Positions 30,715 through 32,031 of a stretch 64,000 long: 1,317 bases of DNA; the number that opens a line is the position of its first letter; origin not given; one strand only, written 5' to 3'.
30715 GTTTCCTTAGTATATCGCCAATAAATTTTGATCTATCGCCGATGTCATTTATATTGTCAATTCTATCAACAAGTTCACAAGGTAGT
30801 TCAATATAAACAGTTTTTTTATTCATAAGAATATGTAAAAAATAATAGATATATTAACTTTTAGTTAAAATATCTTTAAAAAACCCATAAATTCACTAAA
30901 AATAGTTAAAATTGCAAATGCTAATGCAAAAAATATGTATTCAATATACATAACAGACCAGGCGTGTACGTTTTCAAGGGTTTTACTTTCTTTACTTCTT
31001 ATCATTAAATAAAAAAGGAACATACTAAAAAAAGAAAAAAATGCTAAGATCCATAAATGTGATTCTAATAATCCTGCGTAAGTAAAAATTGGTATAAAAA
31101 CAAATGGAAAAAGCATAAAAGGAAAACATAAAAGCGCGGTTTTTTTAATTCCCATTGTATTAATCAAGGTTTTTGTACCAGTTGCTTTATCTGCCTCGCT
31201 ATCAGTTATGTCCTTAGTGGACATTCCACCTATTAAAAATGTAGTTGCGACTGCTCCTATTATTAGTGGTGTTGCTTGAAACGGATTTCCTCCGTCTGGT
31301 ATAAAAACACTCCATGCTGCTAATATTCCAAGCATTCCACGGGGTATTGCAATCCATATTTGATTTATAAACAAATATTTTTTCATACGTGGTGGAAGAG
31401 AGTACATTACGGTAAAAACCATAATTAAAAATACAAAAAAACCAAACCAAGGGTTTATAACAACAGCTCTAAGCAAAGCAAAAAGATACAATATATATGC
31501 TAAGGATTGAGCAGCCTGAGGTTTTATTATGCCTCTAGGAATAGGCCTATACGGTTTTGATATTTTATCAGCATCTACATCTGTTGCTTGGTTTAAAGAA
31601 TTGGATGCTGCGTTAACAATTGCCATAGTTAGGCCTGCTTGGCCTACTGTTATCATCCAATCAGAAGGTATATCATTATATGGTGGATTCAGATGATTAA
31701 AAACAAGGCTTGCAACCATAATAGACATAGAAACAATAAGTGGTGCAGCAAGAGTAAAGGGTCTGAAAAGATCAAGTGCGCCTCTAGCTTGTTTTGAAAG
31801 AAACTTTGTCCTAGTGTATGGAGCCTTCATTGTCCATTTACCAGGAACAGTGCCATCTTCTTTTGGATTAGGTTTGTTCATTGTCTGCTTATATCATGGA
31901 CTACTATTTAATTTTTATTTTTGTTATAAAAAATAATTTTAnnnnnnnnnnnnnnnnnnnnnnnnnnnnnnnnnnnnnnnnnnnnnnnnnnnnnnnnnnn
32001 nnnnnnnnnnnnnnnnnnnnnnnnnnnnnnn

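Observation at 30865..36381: Three tandem UbiA prenyltransferase paralogs with a CrtI/CrtD-like desaturase and small membrane proteins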

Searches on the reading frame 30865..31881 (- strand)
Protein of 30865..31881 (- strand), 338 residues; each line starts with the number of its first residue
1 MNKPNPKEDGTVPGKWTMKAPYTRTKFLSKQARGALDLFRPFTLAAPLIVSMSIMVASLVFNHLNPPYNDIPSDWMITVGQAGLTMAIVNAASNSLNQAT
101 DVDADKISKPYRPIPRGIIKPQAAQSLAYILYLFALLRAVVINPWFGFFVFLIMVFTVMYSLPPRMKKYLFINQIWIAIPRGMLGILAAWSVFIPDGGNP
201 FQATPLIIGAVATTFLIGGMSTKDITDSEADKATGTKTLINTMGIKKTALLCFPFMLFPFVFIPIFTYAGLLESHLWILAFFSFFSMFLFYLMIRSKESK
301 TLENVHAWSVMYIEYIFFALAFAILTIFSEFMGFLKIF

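Call 3: search_protein_families(library=pfam, proteins=[window:30865-31881:-], max_evalue=0.01)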
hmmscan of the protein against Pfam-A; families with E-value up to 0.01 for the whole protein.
window:30865-31881:- (338 aa): 1 family
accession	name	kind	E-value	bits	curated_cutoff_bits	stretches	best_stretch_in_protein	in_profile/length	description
PF01040.23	UbiA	-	8.1e-32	110.9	34.2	1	77-301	20-239/250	UbiA prenyltransferase family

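Call 4: search_protein_families(library=ncbifam, proteins=[window:30865-31881:-], max_evalue=0.01)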
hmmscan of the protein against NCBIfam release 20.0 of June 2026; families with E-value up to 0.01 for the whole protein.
window:30865-31881:- (338 aa): 20 families
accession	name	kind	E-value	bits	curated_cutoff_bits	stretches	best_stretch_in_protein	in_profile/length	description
NF009523.0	PRK12884.1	equivalog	3.4e-24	85.5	269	1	71-322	34-273/279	prenyltransferase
NF009525.0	PRK12887.1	equivalog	9.7e-21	74.4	226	1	48-322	25-307/310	homogentisate phytyltransferase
NF009521.0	PRK12882.1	equivalog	4.2e-19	68.8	296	1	30-322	3-273/280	geranylgeranylglycerol-phosphate geranylgeranyltransferase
NF005742.0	PRK07566.1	equivalog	4.1e-17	62.2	313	1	34-280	30-267/315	chlorophyll synthase ChlG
TIGR01476.1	chlor_syn_BchG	subfamily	8.3e-16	58.3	212.3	1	35-257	3-215/283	(bacterio)chlorophyll synthase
NF009522.0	PRK12883.1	equivalog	4.5e-15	55.9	353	1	86-301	46-251/279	geranylgeranylglycerol-phosphate geranylgeranyltransferase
NF009513.0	PRK12872.1-3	equivalog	8.2e-12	45.2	288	1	54-311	32-278/293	prenyltransferase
NF009512.0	PRK12872.1-1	equivalog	6.6e-11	42.3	278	1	84-321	46-293/303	geranylgeranylglycerol-phosphate geranylgeranyltransferase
TIGR01475.1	ubiA_other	subfamily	1.3e-09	37.9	180.8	1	84-320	43-275/282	UbiA-like polyprenyltransferase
NF035940.1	prenyl_rel_EboC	equivalog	7.3e-09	35.4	250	1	84-254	46-210/292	UbiA-like protein EboC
NF009058.0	PRK12392.1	subfamily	1.5e-07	30.8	494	1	92-272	67-251/333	bacteriochlorophyll c synthase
NF041586.1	MqnP_DT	exception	1.3e-06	28.4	430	1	84-250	41-201/277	menaquinone biosynthesis prenyltransferase MqnP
NF006088.0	PRK08238.1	equivalog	1e-05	24.4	351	1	76-178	226-328/482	UbiA family prenyltransferase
TIGR01473.1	cyoE_ctaB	equivalog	1.1e-05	25.3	210.3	1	82-320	40-277/281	heme o synthase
TIGR01474.1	ubiA_proteo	equivalog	1.2e-05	25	275.45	1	72-300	38-257/282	4-hydroxybenzoate octaprenyltransferase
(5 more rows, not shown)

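Call 23: search_solved_structures(query=window:30865-31881:-, max_evalue=0.01)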
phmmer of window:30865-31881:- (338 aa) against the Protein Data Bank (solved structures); distinct sequences matched with E-value up to 0.01: 3.
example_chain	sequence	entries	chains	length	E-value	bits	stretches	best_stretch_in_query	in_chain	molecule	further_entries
6m31_A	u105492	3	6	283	6.5e-09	38.9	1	88-313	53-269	Digeranylgeranylglyceryl phosphate synthase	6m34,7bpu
9sau_C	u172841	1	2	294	0.00011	24.9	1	88-254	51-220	Chlorophyll a synthase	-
9sas_C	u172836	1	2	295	0.00011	24.9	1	88-254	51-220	Chlorophyll a synthase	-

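Call 53: find_homologous_proteins(query=window:30865-31881:-, max_evalue=0.001)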
Query window:30865-31881:- (338 aa): 941 proteins with E <= 0.001 among 3554 candidates; the best 120 are listed.
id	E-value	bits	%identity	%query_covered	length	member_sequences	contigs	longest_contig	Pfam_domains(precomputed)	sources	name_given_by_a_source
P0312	1.3e-220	750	100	100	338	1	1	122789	PF01040.24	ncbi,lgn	-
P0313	1.9e-180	618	80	100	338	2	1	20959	PF01040.24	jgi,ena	-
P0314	7.9e-179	612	79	100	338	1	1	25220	PF01040.24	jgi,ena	-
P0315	4.3e-175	600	78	100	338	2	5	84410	PF01040.24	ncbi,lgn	-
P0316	3.8e-172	590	78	100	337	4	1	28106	PF01040.24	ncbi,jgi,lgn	-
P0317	9.2e-171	586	77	100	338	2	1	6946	PF01040.24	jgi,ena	-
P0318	7.2e-170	583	75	100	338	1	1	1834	PF01040.24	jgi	jgi:geranylgeranylglycerol-phosphate geranylgeranyltransferase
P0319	9.3e-170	582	77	100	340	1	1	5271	PF01040.24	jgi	jgi:geranylgeranylglycerol-phosphate geranylgeranyltransferase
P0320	5.7e-160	550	75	99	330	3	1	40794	PF01040.24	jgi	-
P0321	1.6e-159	549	72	100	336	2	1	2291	PF01040.24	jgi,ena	-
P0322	4.1e-159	547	73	98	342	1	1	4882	PF01040.24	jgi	jgi:geranylgeranylglycerol-phosphate geranylgeranyltransferase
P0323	1.3e-158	546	73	99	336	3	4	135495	PF01040.24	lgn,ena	-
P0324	1.8e-157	542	74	99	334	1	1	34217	PF01040.24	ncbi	-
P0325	1.5e-155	536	73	96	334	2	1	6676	PF01040.24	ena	-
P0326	8.8e-155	533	72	98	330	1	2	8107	PF01040.24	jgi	-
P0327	3.1e-154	531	73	99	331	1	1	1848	PF01040.24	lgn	-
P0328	2.2e-153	529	71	98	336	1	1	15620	PF01040.24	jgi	jgi:geranylgeranylglycerol-phosphate geranylgeranyltransferase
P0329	2.2e-153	529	73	98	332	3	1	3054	PF01040.24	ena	-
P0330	1.2e-152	526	72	99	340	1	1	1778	PF01040.24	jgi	-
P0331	4.2e-152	524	73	97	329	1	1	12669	PF01040.24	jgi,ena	-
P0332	8.8e-152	523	73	96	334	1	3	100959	PF01040.24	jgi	jgi:4-hydroxybenzoate polyprenyltransferase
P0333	1.3e-151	523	71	100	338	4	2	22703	PF01040.24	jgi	jgi:geranylgeranylglycerol-phosphate geranylgeranyltransferase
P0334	1.6e-151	523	70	100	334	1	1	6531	PF01040.24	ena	-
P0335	1.2e-150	520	73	96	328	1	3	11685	PF01040.24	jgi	jgi:4-hydroxybenzoate polyprenyltransferase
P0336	3.6e-150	518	72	96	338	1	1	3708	PF01040.24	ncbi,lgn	-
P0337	4.2e-150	518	71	99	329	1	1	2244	PF01040.24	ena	-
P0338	1.9e-149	516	70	100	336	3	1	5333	PF01040.24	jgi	-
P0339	2.2e-149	515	71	98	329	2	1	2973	PF01040.24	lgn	-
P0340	3.4e-149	515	73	98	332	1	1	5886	PF01040.24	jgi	jgi:4-hydroxybenzoate polyprenyltransferase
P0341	3.5e-149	515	70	98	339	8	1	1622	PF01040.24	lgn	-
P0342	2.3e-148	512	70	96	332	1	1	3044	PF01040.24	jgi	-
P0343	2.3e-148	512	71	98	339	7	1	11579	PF01040.24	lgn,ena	-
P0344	3.0e-148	512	70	98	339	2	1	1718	PF01040.24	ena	-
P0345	5.6e-148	511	70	98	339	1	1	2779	PF01040.24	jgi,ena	-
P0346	9.8e-148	510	70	98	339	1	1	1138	PF01040.24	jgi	jgi:geranylgeranylglycerol-phosphate geranylgeranyltransferase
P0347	4.3e-147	508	70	100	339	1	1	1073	PF01040.24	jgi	jgi:geranylgeranylglycerol-phosphate geranylgeranyltransferase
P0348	8.0e-147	507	70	98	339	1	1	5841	PF01040.24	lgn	-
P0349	9.9e-147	507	72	97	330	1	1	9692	PF01040.24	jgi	jgi:4-hydroxybenzoate polyprenyltransferase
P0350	1.0e-146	507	69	99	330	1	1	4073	PF01040.24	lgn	-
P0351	2.4e-146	506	69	100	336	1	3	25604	PF01040.24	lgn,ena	-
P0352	5.9e-146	504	71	99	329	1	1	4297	PF01040.24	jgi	jgi:geranylgeranylglycerol-phosphate geranylgeranyltransferase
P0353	8.1e-146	504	70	99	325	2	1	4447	PF01040.24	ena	-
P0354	2.9e-145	502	70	98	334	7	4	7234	PF01040.24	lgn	-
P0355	3.1e-145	502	72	93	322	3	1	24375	PF01040.24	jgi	jgi:geranylgeranylglycerol-phosphate geranylgeranyltransferase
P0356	6.1e-145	501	70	98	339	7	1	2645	PF01040.24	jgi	-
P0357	1.4e-144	500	71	99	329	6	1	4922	PF01040.24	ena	-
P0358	1.6e-144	500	71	94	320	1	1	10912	PF01040.24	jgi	jgi:4-hydroxybenzoate polyprenyltransferase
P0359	2.0e-144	499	72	96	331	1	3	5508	PF01040.24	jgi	-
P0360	2.1e-144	499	70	99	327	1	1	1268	PF01040.24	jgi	jgi:geranylgeranylglycerol-phosphate geranylgeranyltransferase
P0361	7.4e-144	497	72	96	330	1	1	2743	PF01040.24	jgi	-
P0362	1.3e-143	497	69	99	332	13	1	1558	PF01040.24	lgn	-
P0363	3.5e-143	495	68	99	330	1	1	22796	PF01040.24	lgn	-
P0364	4.2e-143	495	70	99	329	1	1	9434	PF01040.24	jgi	jgi:4-hydroxybenzoate polyprenyltransferase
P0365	7.1e-143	494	69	99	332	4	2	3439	PF01040.24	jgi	jgi:4-hydroxybenzoate polyprenyltransferase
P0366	1.3e-142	493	69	99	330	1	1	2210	PF01040.24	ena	-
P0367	1.8e-142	493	68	97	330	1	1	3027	PF01040.24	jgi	jgi:geranylgeranylglycerol-phosphate geranylgeranyltransferase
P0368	1.9e-142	493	70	100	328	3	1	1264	PF01040.24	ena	-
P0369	3.0e-142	492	72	94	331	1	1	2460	PF01040.24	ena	-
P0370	4.8e-142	491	69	99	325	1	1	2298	PF01040.24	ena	-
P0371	5.0e-142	491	68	100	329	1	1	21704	PF01040.24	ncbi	-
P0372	5.0e-142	491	71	96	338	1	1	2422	PF01040.24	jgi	jgi:geranylgeranylglycerol-phosphate geranylgeranyltransferase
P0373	5.3e-142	491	71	97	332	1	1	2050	PF01040.24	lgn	-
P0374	7.9e-142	491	70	96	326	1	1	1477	PF01040.24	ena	-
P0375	8.1e-142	491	67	99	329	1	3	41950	PF01040.24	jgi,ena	-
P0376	9.1e-142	490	71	95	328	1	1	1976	PF01040.24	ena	-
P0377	9.7e-142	490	69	100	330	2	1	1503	PF01040.24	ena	-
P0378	1.7e-141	490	70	99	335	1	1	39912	PF01040.24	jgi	jgi:4-hydroxybenzoate polyprenyltransferase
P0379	2.1e-141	489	71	96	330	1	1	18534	PF01040.24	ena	-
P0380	4.6e-141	488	71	96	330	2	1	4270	PF01040.24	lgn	-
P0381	1.0e-140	487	68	99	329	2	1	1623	PF01040.24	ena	-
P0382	1.1e-140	487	70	95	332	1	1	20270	PF01040.24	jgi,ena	-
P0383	1.5e-140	486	69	97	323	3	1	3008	PF01040.24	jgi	jgi:4-hydroxybenzoate polyprenyltransferase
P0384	2.2e-140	486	66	99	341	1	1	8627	PF01040.24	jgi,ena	-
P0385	3.6e-140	485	68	99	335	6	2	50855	PF01040.24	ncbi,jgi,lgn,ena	-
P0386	5.7e-140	485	68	100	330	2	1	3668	PF01040.24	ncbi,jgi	-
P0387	1.3e-139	483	67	99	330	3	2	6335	PF01040.24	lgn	-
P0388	1.6e-139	483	68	100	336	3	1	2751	PF01040.24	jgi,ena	-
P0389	2.0e-139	483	70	93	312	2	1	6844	PF01040.24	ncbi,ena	-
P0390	2.9e-139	482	70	95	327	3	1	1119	PF01040.24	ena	-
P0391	3.6e-139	482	66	99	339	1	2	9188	PF01040.24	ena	-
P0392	9.8e-139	480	68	99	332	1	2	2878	PF01040.24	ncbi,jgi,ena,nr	ncbi:MAG TPA: 4-hydroxybenzoate polyprenyltransferase [Bacteroidetes bacterium]|nr:4-hydroxybenzoate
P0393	9.9e-139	480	68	99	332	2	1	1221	PF01040.24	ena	-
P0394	1.1e-138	480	67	98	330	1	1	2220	PF01040.24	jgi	-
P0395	1.2e-138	480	68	96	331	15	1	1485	PF01040.24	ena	-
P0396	1.3e-138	480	69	99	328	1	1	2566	PF01040.24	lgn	-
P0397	1.4e-138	480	68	100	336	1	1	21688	PF01040.24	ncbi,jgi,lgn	-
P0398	2.5e-138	479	71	93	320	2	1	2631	PF01040.24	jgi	-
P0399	2.6e-138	479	67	98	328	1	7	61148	PF01040.24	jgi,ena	-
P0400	5.8e-138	478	67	98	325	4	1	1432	PF01040.24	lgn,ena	-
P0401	7.4e-138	478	67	99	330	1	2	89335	PF01040.24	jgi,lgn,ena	-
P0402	1.2e-137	477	65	99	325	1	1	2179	PF01040.24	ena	-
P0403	1.7e-137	476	70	93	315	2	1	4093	PF01040.24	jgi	jgi:4-hydroxybenzoate polyprenyltransferase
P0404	3.7e-137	475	69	97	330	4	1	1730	PF01040.24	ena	-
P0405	3.9e-137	475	67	98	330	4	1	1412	PF01040.24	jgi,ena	-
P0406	4.6e-137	475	65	99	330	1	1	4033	PF01040.24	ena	-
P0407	4.6e-137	475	69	95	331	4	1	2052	PF01040.24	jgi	-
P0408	7.5e-137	474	67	99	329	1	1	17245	PF01040.24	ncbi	-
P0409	7.6e-137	474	68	97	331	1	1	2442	PF01040.24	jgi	-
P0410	8.3e-137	474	69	95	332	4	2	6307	PF01040.24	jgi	-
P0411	8.5e-137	474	66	99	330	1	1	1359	PF01040.24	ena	-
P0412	9.9e-137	474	68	97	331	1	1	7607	PF01040.24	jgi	-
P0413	1.4e-136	473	67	96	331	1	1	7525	PF01040.24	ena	-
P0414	1.5e-136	473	68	98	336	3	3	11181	PF01040.24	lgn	-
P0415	1.6e-136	473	68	95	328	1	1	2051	PF01040.24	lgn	-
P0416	1.8e-136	473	68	98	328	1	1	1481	PF01040.24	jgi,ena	-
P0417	1.9e-136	473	66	99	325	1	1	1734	PF01040.24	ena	-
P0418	2.1e-136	473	67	99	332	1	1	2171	PF01040.24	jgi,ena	-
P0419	2.6e-136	472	68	99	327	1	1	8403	PF01040.24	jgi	-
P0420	3.3e-136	472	66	99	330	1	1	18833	PF01040.24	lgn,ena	-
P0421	3.7e-136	472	68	97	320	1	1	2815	PF01040.24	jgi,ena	-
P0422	3.7e-136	472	67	98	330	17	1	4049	PF01040.24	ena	-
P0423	4.6e-136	472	68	99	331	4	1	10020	PF01040.24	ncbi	-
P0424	5.4e-136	471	68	95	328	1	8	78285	PF01040.24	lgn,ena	-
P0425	5.7e-136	471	68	98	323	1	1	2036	PF01040.24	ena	-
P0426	6.3e-136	471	68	95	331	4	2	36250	PF01040.24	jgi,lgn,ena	-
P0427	6.4e-136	471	67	99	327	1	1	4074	PF01040.24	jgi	jgi:4-hydroxybenzoate polyprenyltransferase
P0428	8.9e-136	471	68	95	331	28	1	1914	PF01040.24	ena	-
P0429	1.5e-135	470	67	96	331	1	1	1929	PF01040.24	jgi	-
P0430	2.1e-135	469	66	99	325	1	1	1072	PF01040.24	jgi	-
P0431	2.5e-135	469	65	99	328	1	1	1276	PF01040.24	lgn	-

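Call 64: predict_structure(alignment_id=A2)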
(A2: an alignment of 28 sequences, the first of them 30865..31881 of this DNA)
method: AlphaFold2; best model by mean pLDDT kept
length: 338 residues; sequences in the alignment: 28
mean_pLDDT: 77.0   pTM: 0.79
mean pLDDT of the five models: 77.0, 73.8, 73.2, 73.0, 70.2
residues with pLDDT >= 90: 96; 70-90: 138; 50-70: 70; < 50: 34
segments of 3 or more residues with pLDDT < 50: 1-20, 164-166, 299-307
pLDDT, mean of each block of 10 residues (from residue 1): 43 45 57 73 76 93 78 92 92 82 61 60 86 94 94 87 54 79 93 85 92 83 65 69 80 85 90 90 82 68 48 82 90 71
secondary structure, 60 per line:
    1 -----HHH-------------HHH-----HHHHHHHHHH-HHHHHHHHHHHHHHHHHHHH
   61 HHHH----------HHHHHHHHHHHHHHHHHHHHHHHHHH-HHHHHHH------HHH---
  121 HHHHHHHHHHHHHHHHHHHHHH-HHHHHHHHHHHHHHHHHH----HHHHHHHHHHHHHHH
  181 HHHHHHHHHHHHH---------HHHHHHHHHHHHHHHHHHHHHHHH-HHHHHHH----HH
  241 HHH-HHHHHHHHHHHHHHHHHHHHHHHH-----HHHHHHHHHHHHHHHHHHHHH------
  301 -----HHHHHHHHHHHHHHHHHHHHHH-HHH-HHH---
elements in order: H30-39 H41-64 H75-100 H102-108 H121-142 H144-161 H166-193 H203-226 H228-234 H239-243 H245-268 H274-294 H306-327

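Call 68: fold_search(model_id=the predicted structure, library=pdb)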
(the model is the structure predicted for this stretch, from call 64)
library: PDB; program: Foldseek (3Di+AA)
matches with E <= 10: 558; with E <= 0.001: 12
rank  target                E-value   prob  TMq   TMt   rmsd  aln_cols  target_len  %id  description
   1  6m31_A                4.7e-06  1.00  0.64  0.75   4.8       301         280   20  Structural and Functional Insights into an Archaeal Lipid Synthase (released 2021-02-03)
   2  7bpu_A                5.4e-06  1.00  0.65  0.77   4.4       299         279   21  Structural and mechanistic insights into the biosynthesis of Digeranylgeranylglyceryl phosphate synthase in membranes (released 2021-04-14)
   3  4tq4_D                2.6e-05  1.00  0.62  0.71   4.8       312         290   18  Structure of a UbiA homolog from Archaeoglobus fulgidus bound to DMAPP and Mg2+ (released 2014-07-16)
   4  4tq3_A                5.9e-05  1.00  0.60  0.70   5.2       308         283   18  Structure of a UbiA homolog from Archaeoglobus fulgidus bound to GPP and Mg2+ (released 2014-07-16)
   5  4tq4_A                6.1e-05  1.00  0.59  0.68   5.3       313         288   18  Structure of a UbiA homolog from Archaeoglobus fulgidus bound to DMAPP and Mg2+ (released 2014-07-16)
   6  4tq4_B                8.9e-05  1.00  0.59  0.68   5.4       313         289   18  Structure of a UbiA homolog from Archaeoglobus fulgidus bound to DMAPP and Mg2+ (released 2014-07-16)
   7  4tq4_C                1.1e-04  1.00  0.62  0.71   5.0       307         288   18  Structure of a UbiA homolog from Archaeoglobus fulgidus bound to DMAPP and Mg2+ (released 2014-07-16)
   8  4tq3_B                1.3e-04  1.00  0.60  0.70   5.4       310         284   19  Structure of a UbiA homolog from Archaeoglobus fulgidus bound to GPP and Mg2+ (released 2014-07-16)
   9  4tq5                  2.7e-04  1.00  0.60  0.71   5.1       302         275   18  Structure of a UbiA homolog from Archaeoglobus fulgidus (released 2014-07-16)
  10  4tq6_B                4.2e-04  1.00  0.58  0.71   5.4       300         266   17  Structure of a UbiA homolog from Archaeoglobus fulgidus bound to Cd2+ (released 2014-07-16)
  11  4tq6_A                4.4e-04  1.00  0.57  0.70   5.1       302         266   18  Structure of a UbiA homolog from Archaeoglobus fulgidus bound to Cd2+ (released 2014-07-16)
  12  8j8k_A                7.3e-04  1.00  0.49  0.56   7.6       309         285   13  Membrane bound PRTase, C3 symmetry, acceptor bound (released 2024-02-07)
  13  8j8j_A                1.7e-03  1.00  0.53  0.60   7.2       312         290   14  Membrane bound PRTase, C3 symmetry, donor bound (released 2024-02-07)
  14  8djk_B                2.4e-03  1.00  0.57  0.66   5.3       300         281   16  HMGCR-UBIAD1 Complex State 2 (released 2022-08-03)
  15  4od5_A                1.1e-02  1.00  0.56  0.67   5.6       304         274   15  Substrate-bound structure of a UbiA homolog from Aeropyrum pernix K1 (released 2014-03-19)
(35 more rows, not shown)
